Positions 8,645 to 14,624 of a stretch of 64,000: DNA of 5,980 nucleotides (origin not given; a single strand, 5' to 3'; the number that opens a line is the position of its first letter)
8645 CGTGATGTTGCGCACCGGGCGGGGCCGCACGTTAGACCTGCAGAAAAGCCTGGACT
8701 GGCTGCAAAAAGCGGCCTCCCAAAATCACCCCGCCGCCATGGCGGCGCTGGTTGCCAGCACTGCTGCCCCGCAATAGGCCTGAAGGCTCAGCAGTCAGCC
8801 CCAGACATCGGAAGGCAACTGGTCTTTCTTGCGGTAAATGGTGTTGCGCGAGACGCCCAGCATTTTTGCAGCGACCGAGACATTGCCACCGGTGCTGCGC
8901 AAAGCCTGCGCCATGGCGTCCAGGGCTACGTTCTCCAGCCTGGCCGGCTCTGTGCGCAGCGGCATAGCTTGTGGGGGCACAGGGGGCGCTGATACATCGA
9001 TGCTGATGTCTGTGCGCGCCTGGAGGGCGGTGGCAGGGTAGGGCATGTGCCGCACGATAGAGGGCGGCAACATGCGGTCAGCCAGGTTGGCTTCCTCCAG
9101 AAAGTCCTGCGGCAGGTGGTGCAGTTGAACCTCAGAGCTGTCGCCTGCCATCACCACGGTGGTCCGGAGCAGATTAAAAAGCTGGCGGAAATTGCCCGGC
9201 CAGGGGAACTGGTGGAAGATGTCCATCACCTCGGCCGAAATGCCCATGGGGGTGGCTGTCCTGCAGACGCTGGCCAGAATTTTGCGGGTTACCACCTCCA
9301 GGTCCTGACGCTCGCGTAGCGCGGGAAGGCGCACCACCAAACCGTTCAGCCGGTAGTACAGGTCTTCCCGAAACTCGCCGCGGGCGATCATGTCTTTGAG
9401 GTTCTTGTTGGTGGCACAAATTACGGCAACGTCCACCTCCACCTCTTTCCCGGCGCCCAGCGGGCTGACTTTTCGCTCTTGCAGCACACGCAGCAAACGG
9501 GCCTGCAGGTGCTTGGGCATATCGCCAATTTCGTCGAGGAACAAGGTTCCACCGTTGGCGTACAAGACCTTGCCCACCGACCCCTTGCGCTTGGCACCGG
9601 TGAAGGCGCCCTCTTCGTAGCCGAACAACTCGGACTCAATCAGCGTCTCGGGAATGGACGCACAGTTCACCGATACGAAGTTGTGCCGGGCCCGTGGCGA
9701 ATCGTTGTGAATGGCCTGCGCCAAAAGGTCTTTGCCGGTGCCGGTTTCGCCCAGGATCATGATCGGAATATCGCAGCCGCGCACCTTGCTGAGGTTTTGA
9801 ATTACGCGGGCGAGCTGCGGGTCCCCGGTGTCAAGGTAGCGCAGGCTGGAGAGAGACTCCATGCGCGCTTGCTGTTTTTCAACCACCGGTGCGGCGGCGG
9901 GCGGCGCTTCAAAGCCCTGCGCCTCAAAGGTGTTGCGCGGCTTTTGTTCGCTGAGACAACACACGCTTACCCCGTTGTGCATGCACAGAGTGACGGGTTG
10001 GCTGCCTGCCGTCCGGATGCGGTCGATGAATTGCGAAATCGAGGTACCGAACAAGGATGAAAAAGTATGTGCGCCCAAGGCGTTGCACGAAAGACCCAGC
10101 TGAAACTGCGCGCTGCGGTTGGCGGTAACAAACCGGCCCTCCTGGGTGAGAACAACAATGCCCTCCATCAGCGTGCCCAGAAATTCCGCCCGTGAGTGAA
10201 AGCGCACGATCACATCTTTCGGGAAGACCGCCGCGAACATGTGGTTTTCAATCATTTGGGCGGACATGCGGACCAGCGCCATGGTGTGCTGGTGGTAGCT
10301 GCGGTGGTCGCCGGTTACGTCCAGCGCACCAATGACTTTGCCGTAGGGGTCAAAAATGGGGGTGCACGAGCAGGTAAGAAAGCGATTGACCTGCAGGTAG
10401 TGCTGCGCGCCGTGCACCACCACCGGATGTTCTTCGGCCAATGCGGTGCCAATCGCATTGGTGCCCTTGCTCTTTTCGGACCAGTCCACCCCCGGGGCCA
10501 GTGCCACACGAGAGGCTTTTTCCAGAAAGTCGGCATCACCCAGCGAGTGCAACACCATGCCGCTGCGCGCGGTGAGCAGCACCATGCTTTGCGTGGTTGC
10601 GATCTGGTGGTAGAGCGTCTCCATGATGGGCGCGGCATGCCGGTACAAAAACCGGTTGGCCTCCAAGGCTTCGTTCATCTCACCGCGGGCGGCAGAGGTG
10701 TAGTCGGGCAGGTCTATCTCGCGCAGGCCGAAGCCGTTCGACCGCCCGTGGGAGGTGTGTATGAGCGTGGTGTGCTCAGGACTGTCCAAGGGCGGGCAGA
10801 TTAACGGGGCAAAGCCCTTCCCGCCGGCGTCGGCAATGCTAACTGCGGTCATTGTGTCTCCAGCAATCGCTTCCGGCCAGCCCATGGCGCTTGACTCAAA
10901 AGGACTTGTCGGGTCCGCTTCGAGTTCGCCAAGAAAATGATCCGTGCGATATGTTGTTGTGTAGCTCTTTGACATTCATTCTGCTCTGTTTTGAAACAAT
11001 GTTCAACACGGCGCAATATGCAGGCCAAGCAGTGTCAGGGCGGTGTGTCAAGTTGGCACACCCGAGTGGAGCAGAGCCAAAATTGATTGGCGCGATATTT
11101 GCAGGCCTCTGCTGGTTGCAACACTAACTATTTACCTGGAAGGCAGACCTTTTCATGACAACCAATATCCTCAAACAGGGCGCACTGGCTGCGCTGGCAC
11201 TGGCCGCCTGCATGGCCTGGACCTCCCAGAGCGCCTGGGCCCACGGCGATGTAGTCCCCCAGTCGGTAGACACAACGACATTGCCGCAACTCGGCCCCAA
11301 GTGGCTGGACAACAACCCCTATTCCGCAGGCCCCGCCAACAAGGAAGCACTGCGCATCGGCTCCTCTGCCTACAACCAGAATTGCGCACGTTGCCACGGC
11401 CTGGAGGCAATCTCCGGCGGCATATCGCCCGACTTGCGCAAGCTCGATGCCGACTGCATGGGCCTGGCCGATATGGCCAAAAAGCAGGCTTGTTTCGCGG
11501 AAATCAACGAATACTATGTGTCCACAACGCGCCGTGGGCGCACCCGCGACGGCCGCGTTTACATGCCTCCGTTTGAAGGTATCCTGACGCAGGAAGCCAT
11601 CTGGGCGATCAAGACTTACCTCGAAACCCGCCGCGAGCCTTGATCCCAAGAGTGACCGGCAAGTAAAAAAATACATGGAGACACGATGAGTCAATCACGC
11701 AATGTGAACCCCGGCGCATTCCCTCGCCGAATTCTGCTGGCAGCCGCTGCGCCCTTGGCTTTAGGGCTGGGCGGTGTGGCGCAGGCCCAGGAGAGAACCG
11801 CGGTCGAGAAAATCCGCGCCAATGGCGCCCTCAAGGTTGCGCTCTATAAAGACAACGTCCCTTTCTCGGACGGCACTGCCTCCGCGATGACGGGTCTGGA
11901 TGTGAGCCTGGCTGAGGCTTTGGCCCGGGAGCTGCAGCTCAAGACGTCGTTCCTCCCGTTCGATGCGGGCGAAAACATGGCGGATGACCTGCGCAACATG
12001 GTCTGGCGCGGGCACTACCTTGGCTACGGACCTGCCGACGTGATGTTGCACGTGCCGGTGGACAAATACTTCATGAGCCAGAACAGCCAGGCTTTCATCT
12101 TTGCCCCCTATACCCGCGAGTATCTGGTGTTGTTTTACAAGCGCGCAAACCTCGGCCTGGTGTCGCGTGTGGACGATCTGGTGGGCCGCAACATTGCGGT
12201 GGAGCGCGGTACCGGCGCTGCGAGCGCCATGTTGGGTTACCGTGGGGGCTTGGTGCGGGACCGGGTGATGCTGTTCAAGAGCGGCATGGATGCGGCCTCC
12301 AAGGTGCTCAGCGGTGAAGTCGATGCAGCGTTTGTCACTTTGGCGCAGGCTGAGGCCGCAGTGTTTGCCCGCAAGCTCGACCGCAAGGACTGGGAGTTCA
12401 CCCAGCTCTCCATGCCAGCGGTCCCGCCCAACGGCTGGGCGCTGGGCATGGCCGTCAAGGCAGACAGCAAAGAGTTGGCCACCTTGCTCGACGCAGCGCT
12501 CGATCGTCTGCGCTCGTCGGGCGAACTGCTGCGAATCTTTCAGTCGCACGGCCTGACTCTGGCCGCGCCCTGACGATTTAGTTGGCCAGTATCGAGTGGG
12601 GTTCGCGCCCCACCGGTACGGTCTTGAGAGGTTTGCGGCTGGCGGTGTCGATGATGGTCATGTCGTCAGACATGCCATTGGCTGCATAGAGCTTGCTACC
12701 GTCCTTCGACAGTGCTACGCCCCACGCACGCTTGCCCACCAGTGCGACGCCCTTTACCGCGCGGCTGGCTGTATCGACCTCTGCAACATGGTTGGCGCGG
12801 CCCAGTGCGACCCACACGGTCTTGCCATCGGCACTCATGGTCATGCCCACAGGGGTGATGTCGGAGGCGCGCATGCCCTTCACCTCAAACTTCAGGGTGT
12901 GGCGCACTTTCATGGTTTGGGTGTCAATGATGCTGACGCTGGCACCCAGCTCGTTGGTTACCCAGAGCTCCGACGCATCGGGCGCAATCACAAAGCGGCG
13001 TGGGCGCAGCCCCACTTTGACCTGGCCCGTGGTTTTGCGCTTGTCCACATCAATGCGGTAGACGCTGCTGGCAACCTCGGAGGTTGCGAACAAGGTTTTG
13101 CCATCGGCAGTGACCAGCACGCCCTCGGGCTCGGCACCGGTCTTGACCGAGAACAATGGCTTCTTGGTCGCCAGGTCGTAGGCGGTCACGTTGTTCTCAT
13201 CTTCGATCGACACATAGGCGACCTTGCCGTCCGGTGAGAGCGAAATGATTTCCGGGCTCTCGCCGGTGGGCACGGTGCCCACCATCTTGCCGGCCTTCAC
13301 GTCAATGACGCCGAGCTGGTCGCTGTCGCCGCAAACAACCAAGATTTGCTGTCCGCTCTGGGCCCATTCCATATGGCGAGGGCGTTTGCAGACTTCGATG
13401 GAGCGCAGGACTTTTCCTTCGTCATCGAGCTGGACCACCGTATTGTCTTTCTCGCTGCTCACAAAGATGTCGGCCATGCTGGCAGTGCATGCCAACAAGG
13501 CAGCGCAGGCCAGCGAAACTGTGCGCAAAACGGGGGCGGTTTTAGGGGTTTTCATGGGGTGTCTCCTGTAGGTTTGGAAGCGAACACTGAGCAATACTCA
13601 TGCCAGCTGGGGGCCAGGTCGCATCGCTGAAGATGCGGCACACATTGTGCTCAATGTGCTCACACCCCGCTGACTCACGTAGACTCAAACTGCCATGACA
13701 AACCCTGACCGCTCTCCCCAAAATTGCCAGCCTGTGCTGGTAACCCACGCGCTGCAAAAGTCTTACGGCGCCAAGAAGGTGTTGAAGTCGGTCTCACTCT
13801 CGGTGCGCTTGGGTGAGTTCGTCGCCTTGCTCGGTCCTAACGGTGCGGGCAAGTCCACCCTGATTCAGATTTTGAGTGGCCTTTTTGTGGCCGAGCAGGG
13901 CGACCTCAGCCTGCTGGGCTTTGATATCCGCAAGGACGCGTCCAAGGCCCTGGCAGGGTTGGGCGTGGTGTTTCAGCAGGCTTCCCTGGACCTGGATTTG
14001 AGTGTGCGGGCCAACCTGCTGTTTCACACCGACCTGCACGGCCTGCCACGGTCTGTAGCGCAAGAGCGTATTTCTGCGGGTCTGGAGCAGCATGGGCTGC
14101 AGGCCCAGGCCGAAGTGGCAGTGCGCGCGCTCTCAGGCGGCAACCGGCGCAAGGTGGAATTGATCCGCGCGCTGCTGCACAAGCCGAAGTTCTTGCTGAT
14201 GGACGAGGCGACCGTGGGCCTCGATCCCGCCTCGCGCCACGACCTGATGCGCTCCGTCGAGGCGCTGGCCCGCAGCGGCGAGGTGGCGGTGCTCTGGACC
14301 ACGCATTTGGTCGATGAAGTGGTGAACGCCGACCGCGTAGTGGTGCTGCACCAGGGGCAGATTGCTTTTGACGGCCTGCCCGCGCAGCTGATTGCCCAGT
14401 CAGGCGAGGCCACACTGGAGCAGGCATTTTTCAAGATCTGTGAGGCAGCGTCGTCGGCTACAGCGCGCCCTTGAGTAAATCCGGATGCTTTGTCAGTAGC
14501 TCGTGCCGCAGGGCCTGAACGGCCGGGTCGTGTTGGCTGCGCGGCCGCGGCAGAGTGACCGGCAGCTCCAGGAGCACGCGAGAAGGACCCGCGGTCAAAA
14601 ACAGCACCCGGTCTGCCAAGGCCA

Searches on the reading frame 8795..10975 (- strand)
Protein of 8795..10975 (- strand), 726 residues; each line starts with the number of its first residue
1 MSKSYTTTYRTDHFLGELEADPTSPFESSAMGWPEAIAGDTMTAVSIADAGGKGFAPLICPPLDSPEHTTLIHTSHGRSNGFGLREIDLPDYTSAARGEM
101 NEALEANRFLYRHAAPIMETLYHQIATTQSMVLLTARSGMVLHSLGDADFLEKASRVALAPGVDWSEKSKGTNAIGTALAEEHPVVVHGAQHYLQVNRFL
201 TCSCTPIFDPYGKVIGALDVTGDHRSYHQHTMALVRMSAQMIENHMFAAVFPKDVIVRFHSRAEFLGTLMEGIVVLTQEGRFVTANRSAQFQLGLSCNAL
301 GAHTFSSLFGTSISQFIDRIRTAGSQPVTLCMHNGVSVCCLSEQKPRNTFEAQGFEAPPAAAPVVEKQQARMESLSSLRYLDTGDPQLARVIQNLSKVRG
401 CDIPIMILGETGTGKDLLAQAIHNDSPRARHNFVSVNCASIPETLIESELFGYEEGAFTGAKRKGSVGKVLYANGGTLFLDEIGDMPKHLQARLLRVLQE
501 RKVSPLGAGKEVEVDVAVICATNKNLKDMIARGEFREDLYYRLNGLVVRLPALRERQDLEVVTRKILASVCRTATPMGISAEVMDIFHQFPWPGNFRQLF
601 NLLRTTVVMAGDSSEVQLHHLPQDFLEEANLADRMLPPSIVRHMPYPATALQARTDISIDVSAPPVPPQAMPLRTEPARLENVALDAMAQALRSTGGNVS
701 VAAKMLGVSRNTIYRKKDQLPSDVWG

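Call 5: search_protein_families(library=pfam, proteins=[window:8795-10975:-], max_evalue=0.01)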
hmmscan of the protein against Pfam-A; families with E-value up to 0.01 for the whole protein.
window:8795-10975:- (726 aa): 16 families
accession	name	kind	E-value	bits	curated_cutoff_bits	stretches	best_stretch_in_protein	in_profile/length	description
PF00158.32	Sigma54_activat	-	8.6e-67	224.5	20.2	1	385-547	5-166/168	Sigma-54 interaction domain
PF14532.12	Sigma54_activ_2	-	2.4e-20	73.6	25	1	389-553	8-138/138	Sigma-54 interaction domain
PF01590.32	GAF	-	5.6e-14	53.2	22.4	1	116-244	8-131/133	GAF domain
PF25601.1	AAA_lid_14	-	1.4e-12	47.7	27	1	555-630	2-79/87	AAA+ ATPase lid domain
PF02954.25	HTH_8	-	3e-10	40.1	22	1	686-716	8-38/42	Bacterial regulatory protein, Fis family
PF07728.20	AAA_5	-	1.5e-06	28.7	22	1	405-524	2-123/139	AAA domain (dynein-related subfamily)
PF08448.16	PAS_4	-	1.7e-05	25.4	23.1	0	168-218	49-99/110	PAS fold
PF00004.35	AAA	-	2.2e-05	25.3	21.2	1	406-526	2-114/131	ATPase family associated with various cellular activities (AAA)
PF07724.20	AAA_2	-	3.6e-05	24.3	27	1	405-531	6-132/166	AAA domain (Cdc48 subfamily)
PF00493.29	MCM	-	5.5e-05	22.8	23.3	1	393-525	49-174/224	MCM P-loop domain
PF01078.27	Mg_chelatase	-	0.00042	20.2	20.3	1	405-523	25-157/207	Magnesium chelatase, subunit ChlI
PF00931.28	NB-ARC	-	0.00077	19.2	23.5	1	388-444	5-60/248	NB-ARC domain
PF13551.12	HTH_29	-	0.00098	19.6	28.1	1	691-715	6-31/64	Winged helix-turn helix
PF13384.12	HTH_23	-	0.0017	18.6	24.6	1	691-715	12-36/50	Homeodomain-like domain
PF07726.17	AAA_3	-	0.0037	17.6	27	0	406-523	3-111/131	ATPase family associated with various cellular activities (AAA)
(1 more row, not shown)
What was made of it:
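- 8795..10975 (-): Sigma-54-dependent activator (GAF, AAA+ and HTH_8 domains), the likely regulator of the cluster. Pfam Sigma54_activat at 224.5 bits, plus GAF and HTH_8 (call 5).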

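Call 6: search_protein_families(library=ncbifam, proteins=[window:8795-10975:-], max_evalue=0.001)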
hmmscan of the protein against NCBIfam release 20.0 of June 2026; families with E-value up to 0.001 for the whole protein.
window:8795-10975:- (726 aa): 28 families (the best 25 are shown)
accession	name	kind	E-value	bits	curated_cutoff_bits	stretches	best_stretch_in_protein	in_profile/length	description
NF041552.1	TF_PrdR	equivalog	4.8e-90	302.5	795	1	388-630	276-519/577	sigma-54 dependent transcriptional regulator PrdR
TIGR02915.1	PEP_resp_reg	equivalog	1.4e-85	287.8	502.6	1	373-621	133-382/445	PEP-CTERM-box response regulator transcription factor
TIGR01818.1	ntrC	equivalog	7.6e-81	272.2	558.6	1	386-717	141-460/463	nitrogen regulation protein NR(I)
TIGR01817.1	nifA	equivalog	1.6e-79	268.1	528.85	1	383-709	200-516/534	nif-specific transcriptional activator NifA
TIGR02329.1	propionate_PrpR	equivalog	5.3e-77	259.6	499.2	1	364-716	197-523/526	propionate catabolism operon regulatory protein PrpR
NF038308.1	RNA_repair_RtcR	equivalog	8.9e-77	259.1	650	1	378-718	179-509/530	RNA repair transcriptional activator RtcR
NF003451.0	PRK05022.1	equivalog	1.8e-73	248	476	1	385-717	196-505/512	nitric oxide reductase transcriptional regulator NorR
NF008485.2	PRK11388.1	equivalog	2.7e-72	244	551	1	106-632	56-582/643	dihydroxyacetone kinase operon transcriptional regulator DhaR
NF011695.0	PRK15115.1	equivalog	3.3e-71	240.4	763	1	383-616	139-372/445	two-component system response regulator GlrR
NF008469.0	PRK11361.1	equivalog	4.1e-71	240.1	714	1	381-612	145-378/461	acetoacetate metabolism transcriptional regulator AtoC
NF011953.0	PRK15424.1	equivalog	5e-71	239.9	703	1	375-717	215-531/538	propionate catabolism operon regulatory protein PrpR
NF050807.1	TransRegFlbDCaul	equivalog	4.8e-70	236.7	750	1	383-613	122-354/454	sigma-54-dependent transcriptional regulator FlbD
NF041946.1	LuxO_transreg_Vib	equivalog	4.5e-68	230.1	800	1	401-718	155-458/463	quorum-sensing sigma-54 dependent transcriptional regulator LuxO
NF049963.1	RespRegFlgRCampy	domain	3.9e-67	227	750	1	384-616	139-372/429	fla regulon two-component system response regulator FlgR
NF008176.1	PRK10923.1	equivalog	6.3e-67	226.2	620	1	387-720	146-466/469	nitrogen regulation protein NR(I)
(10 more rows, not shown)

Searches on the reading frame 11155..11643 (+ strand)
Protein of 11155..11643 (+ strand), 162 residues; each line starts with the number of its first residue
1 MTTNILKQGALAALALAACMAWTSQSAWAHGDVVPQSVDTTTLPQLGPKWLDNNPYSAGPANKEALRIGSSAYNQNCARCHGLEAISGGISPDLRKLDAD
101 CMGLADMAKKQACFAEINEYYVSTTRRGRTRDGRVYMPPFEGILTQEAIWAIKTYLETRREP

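Call 46: search_protein_families(library=ncbifam, proteins=[window:11155-11643:+], max_evalue=0.00001)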
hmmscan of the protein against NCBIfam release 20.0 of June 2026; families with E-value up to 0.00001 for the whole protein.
window:11155-11643:+ (162 aa): 2 families
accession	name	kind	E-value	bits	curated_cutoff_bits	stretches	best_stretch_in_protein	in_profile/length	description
TIGR04494.1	c550_PedF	equivalog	2.6e-61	205.4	122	1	17-161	4-132/133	cytochrome c-550 PedF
NF011054.0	PRK14486.1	equivalog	1.9e-09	37.5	447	1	53-160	205-291/294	putative bifunctional cbb3-type cytochrome c oxidase subunit II/cytochrome c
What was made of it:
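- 11155..11643 (+): Cytochrome c-550 PedF, the canonical electron acceptor of Ped-type ADHs. TIGR04494 at 205.4 bits against a cut-off of 122 (call 46).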

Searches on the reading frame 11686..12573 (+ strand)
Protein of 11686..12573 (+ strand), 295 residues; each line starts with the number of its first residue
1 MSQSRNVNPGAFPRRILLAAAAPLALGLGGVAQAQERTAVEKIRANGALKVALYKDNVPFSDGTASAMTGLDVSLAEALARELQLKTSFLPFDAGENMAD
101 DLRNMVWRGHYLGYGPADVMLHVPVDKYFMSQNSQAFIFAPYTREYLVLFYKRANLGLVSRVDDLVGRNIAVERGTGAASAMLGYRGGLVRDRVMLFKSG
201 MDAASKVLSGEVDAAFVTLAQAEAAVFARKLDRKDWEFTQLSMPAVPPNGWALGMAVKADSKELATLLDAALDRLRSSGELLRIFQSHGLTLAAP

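Call 5: search_protein_families(library=pfam, proteins=[window:11686-12573:+], max_evalue=0.01)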
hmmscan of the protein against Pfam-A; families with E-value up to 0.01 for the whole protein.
window:11686-12573:+ (295 aa): 2 families
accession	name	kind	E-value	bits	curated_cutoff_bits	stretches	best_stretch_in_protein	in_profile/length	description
PF00497.25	SBP_bac_3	-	6.8e-08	32.8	26.4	1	49-96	1-49/132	Bacterial extracellular solute-binding proteins, family 3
PF09084.16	NMT1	-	0.0002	21.8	20.5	1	149-245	76-175/216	NMT1/THI5 like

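Call 6: search_protein_families(library=ncbifam, proteins=[window:11686-12573:+], max_evalue=0.001)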
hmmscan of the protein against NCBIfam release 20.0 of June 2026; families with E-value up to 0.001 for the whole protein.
window:11686-12573:+ (295 aa): 5 families
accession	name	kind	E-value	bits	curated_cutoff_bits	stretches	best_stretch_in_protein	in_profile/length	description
TIGR01096.1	3A0103s03R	subfamily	7.6e-15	55.1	256.35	1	134-286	98-247/250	lysine/arginine/ornithine ABC transporter substrate-binding protein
NF008426.0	PRK11260.1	equivalog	5.8e-09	35.6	312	1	15-91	8-86/266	cystine ABC transporter substrate-binding protein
TIGR03871.1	ABC_peri_MoxJ_2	subfamily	1.2e-07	31.6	212.15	1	49-277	2-218/232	quinoprotein dehydrogenase-associated putative ABC transporter substrate-binding protein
NF007029.0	PRK09495.1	equivalog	3.4e-05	23.8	303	0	38-93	16-71/248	glutamine ABC transporter substrate-binding protein GlnH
TIGR02995.1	ectoine_ehuB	equivalog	0.00019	20.8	190.9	0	173-291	148-262/275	ectoine/hydroxyectoine ABC transporter substrate-binding protein EhuB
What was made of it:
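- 11686..12573 (+): MoxJ/PedJ-like periplasmic binding protein. Weak match to TIGR03871 (calls 5, 6).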

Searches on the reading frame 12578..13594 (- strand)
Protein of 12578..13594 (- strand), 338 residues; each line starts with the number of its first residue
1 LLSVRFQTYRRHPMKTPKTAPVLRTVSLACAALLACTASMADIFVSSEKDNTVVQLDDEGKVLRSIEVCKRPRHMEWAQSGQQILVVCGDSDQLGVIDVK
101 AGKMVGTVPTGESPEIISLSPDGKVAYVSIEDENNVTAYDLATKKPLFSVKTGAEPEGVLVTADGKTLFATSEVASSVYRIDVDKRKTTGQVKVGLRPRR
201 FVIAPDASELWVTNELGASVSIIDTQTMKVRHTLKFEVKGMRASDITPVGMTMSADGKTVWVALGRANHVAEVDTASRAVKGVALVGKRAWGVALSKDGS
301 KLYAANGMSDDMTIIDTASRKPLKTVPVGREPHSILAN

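Call 22: search_protein_families(library=pfam, proteins=[window:12578-13594:-], max_evalue=0.0001)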
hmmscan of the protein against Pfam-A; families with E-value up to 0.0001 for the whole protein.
window:12578-13594:- (338 aa): 12 families
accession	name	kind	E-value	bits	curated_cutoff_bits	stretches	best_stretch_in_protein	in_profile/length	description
PF21783.3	YNCE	-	2e-20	73.9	27.1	1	107-293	151-331/339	YNCE-like beta-propeller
PF25174.1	Beta-prop_THOC3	-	1.9e-17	63.6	305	1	117-334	52-259/272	THOC3 beta-propeller domain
PF10282.15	Lactonase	-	8.1e-13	48.7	21.7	1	178-316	167-319/344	Lactonase, 7-bladed beta-propeller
PF02239.22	Cytochrom_D1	-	7.2e-12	45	25.5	0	158-263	229-332/368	Cytochrome D1 heme domain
PF24684.1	Vgb_lyase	-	2.6e-08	33.4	50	1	93-335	35-270/290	Virginiamycin B lyase family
PF08450.18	SGL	-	5.1e-08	33.2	26.3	0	117-213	139-243/246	SMP-30/Gluconolactonase/LRE-like region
PF13449.12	Phytase-like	-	6.6e-08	33.2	27.6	0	41-133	79-145/284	Esterase-like activity of phytase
PF23414.1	Beta-prop_EML_2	-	1.5e-07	31.5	90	0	40-144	9-113/266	Echinoderm microtubule-associated protein second beta-propeller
PF24796.1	WDR55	-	2.3e-07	30.6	200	1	67-189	50-172/296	WDR55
PF22701.2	Mala_s_1-like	-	1.5e-06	28.5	27.5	0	51-119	109-176/195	Mal s 1 allergenic protein-like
PF22494.2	choice_anch_I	-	3.7e-06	26.5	32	0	225-293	167-235/489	Choice-of-anchor I domain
PF12894.13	ANAPC4_WD40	-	6e-05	23.6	22.9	0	73-113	42-81/91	Anaphase-promoting complex subunit 4 WD40 domain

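Call 46: search_protein_families(library=ncbifam, proteins=[window:12578-13594:-], max_evalue=0.00001)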
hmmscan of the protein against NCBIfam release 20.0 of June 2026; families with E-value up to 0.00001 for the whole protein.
window:12578-13594:- (338 aa): 9 families
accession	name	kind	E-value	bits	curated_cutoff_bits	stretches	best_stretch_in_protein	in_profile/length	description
TIGR03866.1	PQQ_ABC_repeats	subfamily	7.3e-86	288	287.3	1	33-335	3-306/310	PQQ-dependent catabolism-associated beta-propeller protein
TIGR02276.1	beta_rpt_yvtn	repeat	6.1e-39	131.7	27.85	1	298-336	2-40/42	beta-propeller repeat protein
NF052340.1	hydrazine_beta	equivalog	1.2e-28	100.3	560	3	242-335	29-122/372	hydrazine synthase subunit beta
NF052280.1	7_blade_YncE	equivalog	3.3e-25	88.6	400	2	175-331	54-213/338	7-bladed beta-propeller protein YncE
NF052460.1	L-NosZ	equivalog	5e-22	78.1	700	1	91-274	64-244/480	clade III lactonase-type nitrous-oxide reductase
NF052342.1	hydrazine_BC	exception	9.7e-21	73.6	1250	2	242-334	35-127/690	hydrazine synthase subunit beta-gamma fusion subunit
NF038117.1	choice_anch_I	subfamily_domain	5.6e-14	51.9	300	1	149-291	90-220/458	choice-of-anchor I family protein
TIGR03907.1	QH_beta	equivalog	1.4e-13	50.7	223.2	0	84-170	3-97/338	quinohemoprotein amine dehydrogenase subunit beta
NF048007.1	MmpL3Stblzr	equivalog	6.5e-11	42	600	1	90-171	243-325/366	MmpL3/TtfA transport complex stabilizer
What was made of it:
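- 12578..13594 (-): PedA2/LutB-like YVTN beta-propeller protein. TIGR03866 at 288 bits against a cut-off of 287.3 (call 46).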

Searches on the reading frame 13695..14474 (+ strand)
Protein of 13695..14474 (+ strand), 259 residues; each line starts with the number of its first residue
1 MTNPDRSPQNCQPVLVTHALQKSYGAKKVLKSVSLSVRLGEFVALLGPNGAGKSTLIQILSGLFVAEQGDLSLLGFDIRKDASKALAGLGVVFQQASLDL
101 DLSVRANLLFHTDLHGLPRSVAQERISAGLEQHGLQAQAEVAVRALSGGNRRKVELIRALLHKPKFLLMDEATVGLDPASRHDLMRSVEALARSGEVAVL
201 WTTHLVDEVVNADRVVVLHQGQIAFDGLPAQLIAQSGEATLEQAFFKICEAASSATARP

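Call 22: search_protein_families(library=pfam, proteins=[window:13695-14474:+], max_evalue=0.0001)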
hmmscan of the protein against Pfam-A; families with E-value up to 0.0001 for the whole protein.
window:13695-14474:+ (259 aa): 3 families
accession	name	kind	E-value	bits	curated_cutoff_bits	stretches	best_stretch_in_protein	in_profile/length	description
PF00005.33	ABC_tran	-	6.9e-30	104.9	25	1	30-173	1-136/137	ABC transporter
PF13304.12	AAA_21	-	3.1e-12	47.6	27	2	42-71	1-33/304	AAA domain, putative AbiEii toxin, Type IV TA system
PF02463.25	SMC_N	-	7.2e-05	22.8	40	0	41-59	25-43/220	RecF/RecN/SMC N terminal domain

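Call 46: search_protein_families(library=ncbifam, proteins=[window:13695-14474:+], max_evalue=0.00001)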
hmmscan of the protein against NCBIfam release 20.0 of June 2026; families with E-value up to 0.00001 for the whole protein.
window:13695-14474:+ (259 aa): 186 families (the best 25 are shown)
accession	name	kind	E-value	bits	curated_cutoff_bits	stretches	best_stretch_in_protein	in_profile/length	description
TIGR03864.1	PQQ_ABC_ATP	hypoth_equivalog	6.2e-94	313.9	302.25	1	15-247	2-234/236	ABC transporter, ATP-binding subunit, PQQ-dependent alcohol dehydrogenase system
TIGR01188.1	drrA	subfamily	4.2e-56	190.4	312.45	1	22-244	1-223/302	daunorubicin resistance ABC transporter, ATP-binding protein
NF033858.1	ABC2_perm_RbbA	equivalog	3e-50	171.1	1050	1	7-255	259-507/909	ribosome-associated ATPase/putative transporter RbbA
NF010060.0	PRK13537.1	equivalog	9.3e-46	156.1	521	1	13-235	14-236/314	nodulation factor ABC transporter ATP-binding protein NodI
NF010059.0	PRK13536.1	equivalog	1.9e-45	155.1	549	1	19-235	48-264/342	nodulation factor ABC transporter ATP-binding protein NodI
TIGR04520.1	ECF_ATPase_1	equivalog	4.9e-45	154.1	315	1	22-237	8-228/269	energy-coupling factor transporter ATPase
TIGR04406.1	LPS_export_lptB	equivalog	6.4e-44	150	240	1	15-235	2-225/239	LPS export ABC transporter ATP-binding protein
TIGR04521.1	ECF_ATPase_2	equivalog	2e-43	148.5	330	1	24-237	15-237/279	energy-coupling factor transporter ATPase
TIGR01288.1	nodI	equivalog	2.3e-42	145.1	424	1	19-235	9-225/303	nodulation factor ABC transporter ATP-binding protein NodI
TIGR03522.1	GldA_ABC_ATP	equivalog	7.5e-42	143.8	402.6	1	18-242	6-229/301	gliding motility-associated ABC transporter ATP-binding subunit GldA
NF008442.0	PRK11288.1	equivalog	3.2e-41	141.2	689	2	11-222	4-220/504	L-arabinose ABC transporter ATP-binding protein AraG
NF010156.0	PRK13635.1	equivalog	1.3e-40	139.3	392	1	26-236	19-231/279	energy-coupling factor ABC transporter ATP-binding protein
TIGR03265.1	PhnT2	equivalog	1.8e-40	139.3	457.7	1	13-234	3-224/353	putative 2-aminoethylphosphonate ABC transporter ATP-binding protein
NF006987.0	PRK09452.1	equivalog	4.8e-39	134.1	482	1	8-232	11-235/378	spermidine/putrescine ABC transporter ATP-binding protein PotA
NF010068.0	PRK13548.1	equivalog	7.8e-38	130.1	261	1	14-236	5-234/261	heme ABC transporter ATP-binding protein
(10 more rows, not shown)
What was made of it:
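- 13695..14474 (+): PedB/LutE-like ABC ATPase; this is the ATPase missing from the NosR-like operon. TIGR03864 at 313.9 bits against a cut-off of 302.25 (call 46).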
